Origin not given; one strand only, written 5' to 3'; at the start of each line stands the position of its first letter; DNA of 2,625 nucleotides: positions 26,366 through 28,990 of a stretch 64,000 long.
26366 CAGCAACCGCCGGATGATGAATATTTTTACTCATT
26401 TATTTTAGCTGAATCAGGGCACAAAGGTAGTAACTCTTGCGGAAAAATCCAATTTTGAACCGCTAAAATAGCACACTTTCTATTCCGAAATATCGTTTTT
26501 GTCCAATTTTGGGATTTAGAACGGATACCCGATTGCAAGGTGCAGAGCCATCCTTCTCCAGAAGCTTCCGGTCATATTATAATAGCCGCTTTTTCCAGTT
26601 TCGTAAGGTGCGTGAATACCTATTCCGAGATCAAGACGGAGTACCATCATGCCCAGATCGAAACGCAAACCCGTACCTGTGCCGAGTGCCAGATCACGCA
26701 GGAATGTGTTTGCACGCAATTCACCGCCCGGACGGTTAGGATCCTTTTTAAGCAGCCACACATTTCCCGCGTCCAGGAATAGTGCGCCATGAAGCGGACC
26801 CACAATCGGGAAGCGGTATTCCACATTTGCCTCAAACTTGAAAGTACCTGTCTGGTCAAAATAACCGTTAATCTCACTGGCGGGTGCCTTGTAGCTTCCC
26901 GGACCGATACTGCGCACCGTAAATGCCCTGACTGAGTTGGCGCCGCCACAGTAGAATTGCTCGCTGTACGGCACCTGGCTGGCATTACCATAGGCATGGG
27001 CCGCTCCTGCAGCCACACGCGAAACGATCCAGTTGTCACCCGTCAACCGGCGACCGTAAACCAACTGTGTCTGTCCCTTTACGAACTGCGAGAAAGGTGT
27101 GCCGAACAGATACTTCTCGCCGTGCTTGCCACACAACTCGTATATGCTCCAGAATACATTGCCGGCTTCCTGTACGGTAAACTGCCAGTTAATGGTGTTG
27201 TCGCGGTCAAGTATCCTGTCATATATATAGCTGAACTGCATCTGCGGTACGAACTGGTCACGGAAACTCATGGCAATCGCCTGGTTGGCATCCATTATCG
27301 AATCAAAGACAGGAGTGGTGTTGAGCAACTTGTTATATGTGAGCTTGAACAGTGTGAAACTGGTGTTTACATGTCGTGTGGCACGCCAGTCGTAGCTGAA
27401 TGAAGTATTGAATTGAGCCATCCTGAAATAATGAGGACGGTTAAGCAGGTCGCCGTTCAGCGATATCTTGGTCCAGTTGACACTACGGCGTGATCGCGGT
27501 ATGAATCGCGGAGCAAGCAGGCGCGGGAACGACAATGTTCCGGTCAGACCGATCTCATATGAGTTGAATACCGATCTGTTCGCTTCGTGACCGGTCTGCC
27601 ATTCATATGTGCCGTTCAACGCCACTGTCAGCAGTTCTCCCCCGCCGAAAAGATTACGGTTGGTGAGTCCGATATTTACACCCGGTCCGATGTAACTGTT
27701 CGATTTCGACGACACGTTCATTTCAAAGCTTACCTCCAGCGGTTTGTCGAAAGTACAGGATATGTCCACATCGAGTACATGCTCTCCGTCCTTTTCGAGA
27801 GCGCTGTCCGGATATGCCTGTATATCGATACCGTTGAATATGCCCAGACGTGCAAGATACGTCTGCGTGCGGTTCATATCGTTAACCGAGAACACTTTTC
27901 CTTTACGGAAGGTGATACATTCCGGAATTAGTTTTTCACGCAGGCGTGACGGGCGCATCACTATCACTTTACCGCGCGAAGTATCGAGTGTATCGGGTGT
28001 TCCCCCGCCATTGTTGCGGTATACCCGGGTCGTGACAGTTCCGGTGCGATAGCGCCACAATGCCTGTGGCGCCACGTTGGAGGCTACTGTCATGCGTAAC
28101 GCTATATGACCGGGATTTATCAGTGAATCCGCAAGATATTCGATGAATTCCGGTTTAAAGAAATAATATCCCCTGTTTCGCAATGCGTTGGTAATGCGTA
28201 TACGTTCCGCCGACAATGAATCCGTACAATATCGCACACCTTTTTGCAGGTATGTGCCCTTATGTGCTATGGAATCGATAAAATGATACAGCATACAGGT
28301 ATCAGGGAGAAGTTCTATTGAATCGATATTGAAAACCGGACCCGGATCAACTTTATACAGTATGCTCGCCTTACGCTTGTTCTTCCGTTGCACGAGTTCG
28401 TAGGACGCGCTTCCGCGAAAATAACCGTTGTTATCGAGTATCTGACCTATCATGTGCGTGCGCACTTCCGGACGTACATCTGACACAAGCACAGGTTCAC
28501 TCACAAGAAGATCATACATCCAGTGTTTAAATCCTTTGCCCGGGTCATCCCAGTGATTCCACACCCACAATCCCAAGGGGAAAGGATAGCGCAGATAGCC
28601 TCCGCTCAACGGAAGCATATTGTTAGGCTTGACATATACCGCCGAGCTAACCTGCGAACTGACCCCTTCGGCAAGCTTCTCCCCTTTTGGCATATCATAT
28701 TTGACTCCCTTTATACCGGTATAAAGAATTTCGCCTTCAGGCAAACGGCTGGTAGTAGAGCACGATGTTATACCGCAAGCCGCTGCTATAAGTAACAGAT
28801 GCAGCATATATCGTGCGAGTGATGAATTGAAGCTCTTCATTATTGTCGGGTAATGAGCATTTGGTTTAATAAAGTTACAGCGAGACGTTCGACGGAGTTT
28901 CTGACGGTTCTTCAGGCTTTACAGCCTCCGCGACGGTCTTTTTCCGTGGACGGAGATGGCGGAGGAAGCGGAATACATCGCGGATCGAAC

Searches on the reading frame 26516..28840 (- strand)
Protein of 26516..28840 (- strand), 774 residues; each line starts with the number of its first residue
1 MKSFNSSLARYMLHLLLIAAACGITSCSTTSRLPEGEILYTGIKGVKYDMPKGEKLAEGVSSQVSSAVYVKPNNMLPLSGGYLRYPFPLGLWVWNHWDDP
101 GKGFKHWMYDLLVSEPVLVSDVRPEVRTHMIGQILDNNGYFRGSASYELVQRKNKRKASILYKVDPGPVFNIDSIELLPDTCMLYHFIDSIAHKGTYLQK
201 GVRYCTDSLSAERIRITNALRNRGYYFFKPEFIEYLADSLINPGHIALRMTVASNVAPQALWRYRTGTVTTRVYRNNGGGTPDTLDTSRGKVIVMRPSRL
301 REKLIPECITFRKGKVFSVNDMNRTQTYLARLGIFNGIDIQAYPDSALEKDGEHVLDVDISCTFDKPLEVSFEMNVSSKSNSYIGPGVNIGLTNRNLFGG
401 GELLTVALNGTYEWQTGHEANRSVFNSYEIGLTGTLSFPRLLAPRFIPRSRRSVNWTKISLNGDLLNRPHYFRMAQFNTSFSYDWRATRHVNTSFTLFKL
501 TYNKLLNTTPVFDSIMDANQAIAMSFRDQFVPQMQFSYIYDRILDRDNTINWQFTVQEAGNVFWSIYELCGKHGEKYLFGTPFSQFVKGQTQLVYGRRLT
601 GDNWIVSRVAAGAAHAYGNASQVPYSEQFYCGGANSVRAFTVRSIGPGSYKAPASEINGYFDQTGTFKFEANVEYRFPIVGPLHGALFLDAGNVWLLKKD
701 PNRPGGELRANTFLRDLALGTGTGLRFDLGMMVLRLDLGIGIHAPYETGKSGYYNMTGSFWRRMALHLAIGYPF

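Call 99: search_protein_families(library=pfam, proteins=[window:26516-28840:-], max_evalue=0.00001)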
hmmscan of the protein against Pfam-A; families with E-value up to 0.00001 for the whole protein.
window:26516-28840:- (774 aa): 2 families
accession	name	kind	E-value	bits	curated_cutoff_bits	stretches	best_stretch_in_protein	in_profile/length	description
PF01103.29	Omp85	-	2.2e-22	80.4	24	1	396-748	1-312/325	Omp85 superfamily domain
PF07244.20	POTRA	-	1.9e-06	28.9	21.3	0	303-350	17-64/79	Surface antigen variable number repeat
